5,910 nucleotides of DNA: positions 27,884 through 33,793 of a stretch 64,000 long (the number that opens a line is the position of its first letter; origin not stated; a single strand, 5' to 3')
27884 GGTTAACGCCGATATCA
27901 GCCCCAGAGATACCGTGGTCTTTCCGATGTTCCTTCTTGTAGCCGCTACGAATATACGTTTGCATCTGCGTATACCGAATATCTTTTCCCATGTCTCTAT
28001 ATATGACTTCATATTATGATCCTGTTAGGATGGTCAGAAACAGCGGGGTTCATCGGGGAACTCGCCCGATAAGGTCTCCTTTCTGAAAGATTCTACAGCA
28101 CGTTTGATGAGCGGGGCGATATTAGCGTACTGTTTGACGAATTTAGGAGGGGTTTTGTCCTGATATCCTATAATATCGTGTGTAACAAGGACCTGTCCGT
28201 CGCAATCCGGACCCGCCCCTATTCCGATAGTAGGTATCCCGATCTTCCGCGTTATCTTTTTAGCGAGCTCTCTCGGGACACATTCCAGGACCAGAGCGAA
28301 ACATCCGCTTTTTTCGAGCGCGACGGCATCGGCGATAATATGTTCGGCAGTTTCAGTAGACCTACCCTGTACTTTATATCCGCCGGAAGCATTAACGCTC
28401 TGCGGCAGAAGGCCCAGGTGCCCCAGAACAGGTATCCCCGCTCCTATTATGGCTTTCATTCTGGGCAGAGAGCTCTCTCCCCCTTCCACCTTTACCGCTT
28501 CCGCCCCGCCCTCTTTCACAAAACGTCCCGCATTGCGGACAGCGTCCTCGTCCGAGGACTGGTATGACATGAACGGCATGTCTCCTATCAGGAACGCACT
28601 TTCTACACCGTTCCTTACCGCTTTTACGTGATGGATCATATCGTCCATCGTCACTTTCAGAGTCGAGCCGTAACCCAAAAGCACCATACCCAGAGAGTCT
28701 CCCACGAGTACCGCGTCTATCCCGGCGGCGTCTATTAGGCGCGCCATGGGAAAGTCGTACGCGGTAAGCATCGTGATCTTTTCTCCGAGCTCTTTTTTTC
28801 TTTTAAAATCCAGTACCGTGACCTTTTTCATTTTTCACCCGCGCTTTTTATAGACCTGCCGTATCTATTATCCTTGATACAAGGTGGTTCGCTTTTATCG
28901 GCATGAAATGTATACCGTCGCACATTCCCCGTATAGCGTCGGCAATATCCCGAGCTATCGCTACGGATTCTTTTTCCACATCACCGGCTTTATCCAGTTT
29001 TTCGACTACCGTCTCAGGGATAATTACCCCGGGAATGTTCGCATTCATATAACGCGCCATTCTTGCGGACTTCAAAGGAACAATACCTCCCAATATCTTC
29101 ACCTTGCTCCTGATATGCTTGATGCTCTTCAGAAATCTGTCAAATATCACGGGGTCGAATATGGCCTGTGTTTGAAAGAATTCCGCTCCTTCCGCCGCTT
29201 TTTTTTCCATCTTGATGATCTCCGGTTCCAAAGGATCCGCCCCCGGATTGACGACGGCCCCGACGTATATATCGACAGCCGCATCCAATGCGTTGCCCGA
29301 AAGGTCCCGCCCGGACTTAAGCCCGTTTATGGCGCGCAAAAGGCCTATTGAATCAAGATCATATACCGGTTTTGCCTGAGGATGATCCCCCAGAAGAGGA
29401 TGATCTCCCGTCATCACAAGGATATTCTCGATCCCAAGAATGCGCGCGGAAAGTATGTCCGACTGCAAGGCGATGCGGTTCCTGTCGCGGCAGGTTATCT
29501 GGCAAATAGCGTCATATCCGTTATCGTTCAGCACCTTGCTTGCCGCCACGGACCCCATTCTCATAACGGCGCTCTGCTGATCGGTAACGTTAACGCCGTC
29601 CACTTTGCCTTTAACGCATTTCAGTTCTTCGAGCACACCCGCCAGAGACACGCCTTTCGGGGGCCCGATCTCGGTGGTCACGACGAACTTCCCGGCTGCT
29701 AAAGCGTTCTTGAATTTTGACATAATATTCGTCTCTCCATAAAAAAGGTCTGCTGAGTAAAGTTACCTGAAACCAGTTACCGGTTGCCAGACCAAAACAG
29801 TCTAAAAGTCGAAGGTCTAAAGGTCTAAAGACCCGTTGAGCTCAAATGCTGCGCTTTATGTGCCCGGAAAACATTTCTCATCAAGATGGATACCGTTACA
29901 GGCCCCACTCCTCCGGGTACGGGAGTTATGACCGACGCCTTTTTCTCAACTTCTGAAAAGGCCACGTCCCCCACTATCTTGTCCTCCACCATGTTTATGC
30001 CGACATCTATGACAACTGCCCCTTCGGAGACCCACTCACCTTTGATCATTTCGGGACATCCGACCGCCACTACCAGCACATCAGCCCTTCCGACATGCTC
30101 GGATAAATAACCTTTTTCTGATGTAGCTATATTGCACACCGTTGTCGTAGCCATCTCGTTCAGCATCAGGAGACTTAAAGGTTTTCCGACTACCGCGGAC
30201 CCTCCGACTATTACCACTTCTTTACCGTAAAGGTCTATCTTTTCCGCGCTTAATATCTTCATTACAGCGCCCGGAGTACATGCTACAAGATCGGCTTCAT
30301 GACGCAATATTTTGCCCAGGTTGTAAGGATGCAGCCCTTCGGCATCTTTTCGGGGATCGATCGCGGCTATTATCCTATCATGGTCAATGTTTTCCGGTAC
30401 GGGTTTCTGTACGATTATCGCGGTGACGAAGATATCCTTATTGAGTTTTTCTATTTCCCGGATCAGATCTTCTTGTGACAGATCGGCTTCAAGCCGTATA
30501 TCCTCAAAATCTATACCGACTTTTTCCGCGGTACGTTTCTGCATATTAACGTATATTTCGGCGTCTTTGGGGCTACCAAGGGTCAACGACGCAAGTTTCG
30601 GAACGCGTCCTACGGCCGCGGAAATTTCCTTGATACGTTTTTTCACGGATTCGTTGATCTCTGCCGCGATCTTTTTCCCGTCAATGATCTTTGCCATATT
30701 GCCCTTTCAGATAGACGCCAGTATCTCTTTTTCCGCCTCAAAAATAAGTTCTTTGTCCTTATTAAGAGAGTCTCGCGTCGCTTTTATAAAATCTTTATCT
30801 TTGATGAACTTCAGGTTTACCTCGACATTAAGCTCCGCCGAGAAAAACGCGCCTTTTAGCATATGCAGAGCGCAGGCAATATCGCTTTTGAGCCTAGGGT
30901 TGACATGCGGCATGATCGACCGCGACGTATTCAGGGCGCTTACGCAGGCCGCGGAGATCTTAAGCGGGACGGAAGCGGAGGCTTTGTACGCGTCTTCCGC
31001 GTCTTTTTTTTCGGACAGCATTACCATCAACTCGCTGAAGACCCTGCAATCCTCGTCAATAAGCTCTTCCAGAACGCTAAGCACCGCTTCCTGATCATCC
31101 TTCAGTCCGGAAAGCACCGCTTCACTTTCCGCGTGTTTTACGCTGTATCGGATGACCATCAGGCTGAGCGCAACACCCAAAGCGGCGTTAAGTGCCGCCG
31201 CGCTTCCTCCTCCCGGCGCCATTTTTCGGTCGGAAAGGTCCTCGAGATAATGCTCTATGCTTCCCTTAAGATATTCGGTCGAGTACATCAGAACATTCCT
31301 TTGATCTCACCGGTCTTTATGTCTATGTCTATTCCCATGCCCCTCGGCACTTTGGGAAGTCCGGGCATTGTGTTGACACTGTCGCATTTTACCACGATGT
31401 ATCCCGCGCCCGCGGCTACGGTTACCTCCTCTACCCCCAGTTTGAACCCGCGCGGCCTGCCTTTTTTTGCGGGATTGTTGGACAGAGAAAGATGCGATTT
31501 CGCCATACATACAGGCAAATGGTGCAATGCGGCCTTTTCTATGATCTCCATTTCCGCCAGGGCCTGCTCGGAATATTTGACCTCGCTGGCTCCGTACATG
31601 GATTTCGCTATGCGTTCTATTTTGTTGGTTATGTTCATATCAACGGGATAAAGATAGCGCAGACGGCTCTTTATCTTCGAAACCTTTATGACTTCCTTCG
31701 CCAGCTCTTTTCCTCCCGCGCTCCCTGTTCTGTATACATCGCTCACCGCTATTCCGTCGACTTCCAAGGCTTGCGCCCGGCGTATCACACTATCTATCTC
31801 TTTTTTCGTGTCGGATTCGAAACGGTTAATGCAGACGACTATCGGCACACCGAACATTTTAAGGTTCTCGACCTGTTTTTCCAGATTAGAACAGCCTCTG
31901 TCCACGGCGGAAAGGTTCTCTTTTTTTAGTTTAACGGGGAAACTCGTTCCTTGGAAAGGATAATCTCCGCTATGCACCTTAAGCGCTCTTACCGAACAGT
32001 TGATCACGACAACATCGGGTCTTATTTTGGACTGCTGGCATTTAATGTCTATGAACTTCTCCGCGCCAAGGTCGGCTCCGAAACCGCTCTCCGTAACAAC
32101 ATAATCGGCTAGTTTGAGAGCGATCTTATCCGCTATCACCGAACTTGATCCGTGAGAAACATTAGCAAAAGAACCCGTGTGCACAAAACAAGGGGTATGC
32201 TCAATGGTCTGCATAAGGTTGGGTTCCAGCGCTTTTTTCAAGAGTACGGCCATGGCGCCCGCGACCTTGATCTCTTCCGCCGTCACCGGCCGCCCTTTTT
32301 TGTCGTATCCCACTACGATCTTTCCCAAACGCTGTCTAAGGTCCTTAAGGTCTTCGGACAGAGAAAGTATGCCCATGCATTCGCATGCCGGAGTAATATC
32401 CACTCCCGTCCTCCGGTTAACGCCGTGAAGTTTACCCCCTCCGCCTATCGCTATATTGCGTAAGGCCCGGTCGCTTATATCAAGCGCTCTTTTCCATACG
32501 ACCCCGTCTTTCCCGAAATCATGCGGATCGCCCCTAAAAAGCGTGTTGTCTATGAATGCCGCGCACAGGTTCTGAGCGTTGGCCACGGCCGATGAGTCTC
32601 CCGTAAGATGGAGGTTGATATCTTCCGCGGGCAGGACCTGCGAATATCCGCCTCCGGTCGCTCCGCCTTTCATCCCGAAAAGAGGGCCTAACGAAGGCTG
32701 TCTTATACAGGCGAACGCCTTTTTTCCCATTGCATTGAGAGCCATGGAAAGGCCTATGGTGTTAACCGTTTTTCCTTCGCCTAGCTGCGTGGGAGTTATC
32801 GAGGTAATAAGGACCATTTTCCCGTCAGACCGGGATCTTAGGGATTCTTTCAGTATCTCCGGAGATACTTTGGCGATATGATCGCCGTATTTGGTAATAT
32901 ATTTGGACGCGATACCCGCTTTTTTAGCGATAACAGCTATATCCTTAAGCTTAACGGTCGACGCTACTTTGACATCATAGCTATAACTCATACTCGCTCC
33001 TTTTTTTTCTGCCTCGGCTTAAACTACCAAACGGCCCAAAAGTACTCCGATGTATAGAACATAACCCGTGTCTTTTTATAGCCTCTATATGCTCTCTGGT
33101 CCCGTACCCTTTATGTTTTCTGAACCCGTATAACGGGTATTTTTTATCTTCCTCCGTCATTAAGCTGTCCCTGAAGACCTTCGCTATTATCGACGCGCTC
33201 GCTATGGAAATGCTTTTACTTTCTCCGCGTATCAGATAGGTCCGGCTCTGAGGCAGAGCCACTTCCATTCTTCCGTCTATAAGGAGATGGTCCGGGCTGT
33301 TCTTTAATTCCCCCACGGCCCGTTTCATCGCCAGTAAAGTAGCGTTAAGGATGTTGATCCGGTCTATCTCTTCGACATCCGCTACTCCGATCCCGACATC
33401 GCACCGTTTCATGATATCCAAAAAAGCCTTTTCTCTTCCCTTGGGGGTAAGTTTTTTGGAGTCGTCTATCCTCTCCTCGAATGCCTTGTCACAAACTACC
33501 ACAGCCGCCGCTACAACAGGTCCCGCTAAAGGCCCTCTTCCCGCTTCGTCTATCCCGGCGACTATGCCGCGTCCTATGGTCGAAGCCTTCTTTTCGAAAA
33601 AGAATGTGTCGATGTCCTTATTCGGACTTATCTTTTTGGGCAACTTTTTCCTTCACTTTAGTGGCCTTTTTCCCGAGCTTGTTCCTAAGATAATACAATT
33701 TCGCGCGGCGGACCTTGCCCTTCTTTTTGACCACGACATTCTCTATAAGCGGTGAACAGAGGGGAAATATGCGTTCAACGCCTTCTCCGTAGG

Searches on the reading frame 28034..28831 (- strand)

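Call 45: search_protein_families(library=pfam, proteins=[window:28034-28831:-], max_evalue=0.001)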
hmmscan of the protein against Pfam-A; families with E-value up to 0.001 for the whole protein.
window:28034-28831:- (265 aa): 1 family
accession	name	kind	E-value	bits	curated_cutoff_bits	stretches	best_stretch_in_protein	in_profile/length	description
PF02548.21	Pantoate_transf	-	9.4e-115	382.9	28.7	1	3-260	1-258/259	Ketopantoate hydroxymethyltransferase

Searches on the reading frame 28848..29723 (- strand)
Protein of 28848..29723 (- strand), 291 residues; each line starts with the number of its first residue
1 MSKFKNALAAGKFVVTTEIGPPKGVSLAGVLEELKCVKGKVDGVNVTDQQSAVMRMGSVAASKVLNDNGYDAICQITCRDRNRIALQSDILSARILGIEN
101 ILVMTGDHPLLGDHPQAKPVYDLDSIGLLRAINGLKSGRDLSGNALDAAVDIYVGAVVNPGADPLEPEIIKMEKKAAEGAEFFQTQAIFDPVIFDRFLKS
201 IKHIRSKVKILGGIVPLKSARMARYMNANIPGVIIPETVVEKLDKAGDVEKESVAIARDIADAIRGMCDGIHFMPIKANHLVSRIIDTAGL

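Call 45: search_protein_families(library=pfam, proteins=[window:28848-29723:-], max_evalue=0.001)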
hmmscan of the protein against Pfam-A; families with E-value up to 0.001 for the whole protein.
window:28848-29723:- (291 aa): 1 family
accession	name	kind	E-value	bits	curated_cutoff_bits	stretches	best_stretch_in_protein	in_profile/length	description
PF02219.23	MTHFR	-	5.7e-39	134.6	24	1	3-290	1-287/287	Methylenetetrahydrofolate reductase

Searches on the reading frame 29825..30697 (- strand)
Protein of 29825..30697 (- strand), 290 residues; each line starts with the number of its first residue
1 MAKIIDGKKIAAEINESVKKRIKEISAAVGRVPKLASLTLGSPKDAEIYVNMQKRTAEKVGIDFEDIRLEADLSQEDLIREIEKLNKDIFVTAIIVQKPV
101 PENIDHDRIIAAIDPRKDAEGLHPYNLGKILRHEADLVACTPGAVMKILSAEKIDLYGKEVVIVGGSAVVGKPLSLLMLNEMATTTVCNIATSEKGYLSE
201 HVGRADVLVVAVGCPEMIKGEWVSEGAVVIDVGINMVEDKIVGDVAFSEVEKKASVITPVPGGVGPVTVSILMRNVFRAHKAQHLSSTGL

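Call 45: search_protein_families(library=pfam, proteins=[window:29825-30697:-], max_evalue=0.001)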
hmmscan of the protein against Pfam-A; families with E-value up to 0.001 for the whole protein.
window:29825-30697:- (290 aa): 2 families
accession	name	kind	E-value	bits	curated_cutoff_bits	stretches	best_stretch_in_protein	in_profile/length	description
PF02882.25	THF_DHG_CYH_C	-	9.9e-59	197.7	27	1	123-283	1-159/160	Tetrahydrofolate dehydrogenase/cyclohydrolase, NAD(P)-binding domain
PF00763.28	THF_DHG_CYH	-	2.9e-33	115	32.8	1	5-120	1-115/115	Tetrahydrofolate dehydrogenase/cyclohydrolase, catalytic domain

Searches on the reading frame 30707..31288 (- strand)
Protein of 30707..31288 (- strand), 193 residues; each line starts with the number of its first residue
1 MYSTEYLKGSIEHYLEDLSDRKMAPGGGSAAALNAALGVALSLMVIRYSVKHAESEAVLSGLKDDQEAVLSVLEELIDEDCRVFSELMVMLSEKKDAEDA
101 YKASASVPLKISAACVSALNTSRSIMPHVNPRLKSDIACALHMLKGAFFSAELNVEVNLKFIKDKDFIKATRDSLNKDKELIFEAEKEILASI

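Call 45: search_protein_families(library=pfam, proteins=[window:30707-31288:-], max_evalue=0.001)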
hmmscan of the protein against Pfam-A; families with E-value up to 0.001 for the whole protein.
window:30707-31288:- (193 aa): 1 family
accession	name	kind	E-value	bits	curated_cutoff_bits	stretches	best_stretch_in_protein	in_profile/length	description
PF04961.17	FTCD_C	-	2.8e-37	128.7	24.5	1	10-176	1-181/182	Formiminotransferase-cyclodeaminase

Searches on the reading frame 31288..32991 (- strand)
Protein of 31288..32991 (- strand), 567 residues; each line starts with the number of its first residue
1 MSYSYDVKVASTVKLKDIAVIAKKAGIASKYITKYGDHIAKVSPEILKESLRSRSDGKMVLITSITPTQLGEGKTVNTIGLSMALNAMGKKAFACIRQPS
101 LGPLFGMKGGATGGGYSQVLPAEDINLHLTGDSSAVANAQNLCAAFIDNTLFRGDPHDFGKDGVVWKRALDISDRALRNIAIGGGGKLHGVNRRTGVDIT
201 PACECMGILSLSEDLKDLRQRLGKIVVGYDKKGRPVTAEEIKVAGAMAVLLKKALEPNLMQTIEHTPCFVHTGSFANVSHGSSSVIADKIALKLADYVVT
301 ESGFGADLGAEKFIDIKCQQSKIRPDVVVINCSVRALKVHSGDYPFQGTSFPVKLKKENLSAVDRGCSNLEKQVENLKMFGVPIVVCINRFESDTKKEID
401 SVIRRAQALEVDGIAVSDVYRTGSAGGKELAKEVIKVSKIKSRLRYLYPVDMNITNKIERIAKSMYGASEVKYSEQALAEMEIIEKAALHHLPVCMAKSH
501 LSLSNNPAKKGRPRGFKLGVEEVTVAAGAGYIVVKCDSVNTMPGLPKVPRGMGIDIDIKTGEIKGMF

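Call 45: search_protein_families(library=pfam, proteins=[window:31288-32991:-], max_evalue=0.001)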
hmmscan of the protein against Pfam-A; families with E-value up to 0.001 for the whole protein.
window:31288-32991:- (567 aa): 1 family
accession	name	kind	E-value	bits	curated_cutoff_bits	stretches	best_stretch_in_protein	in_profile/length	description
PF01268.25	FTHFS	-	1.4e-226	753.5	27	1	6-567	3-556/556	Formate--tetrahydrofolate ligase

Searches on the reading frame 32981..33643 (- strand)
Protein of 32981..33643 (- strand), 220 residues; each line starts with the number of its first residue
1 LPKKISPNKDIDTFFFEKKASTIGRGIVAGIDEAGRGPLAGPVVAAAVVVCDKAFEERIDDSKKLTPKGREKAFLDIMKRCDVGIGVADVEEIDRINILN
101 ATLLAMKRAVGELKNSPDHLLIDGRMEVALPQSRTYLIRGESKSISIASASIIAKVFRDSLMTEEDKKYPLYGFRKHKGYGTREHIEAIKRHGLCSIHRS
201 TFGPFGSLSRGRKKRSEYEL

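Call 45: search_protein_families(library=pfam, proteins=[window:32981-33643:-], max_evalue=0.001)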
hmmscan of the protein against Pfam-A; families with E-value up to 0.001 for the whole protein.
window:32981-33643:- (220 aa): 1 family
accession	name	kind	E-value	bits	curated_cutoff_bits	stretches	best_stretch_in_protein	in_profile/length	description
PF01351.25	RNase_HII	-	2.9e-37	128.9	25.8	1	29-202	1-196/199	Ribonuclease HII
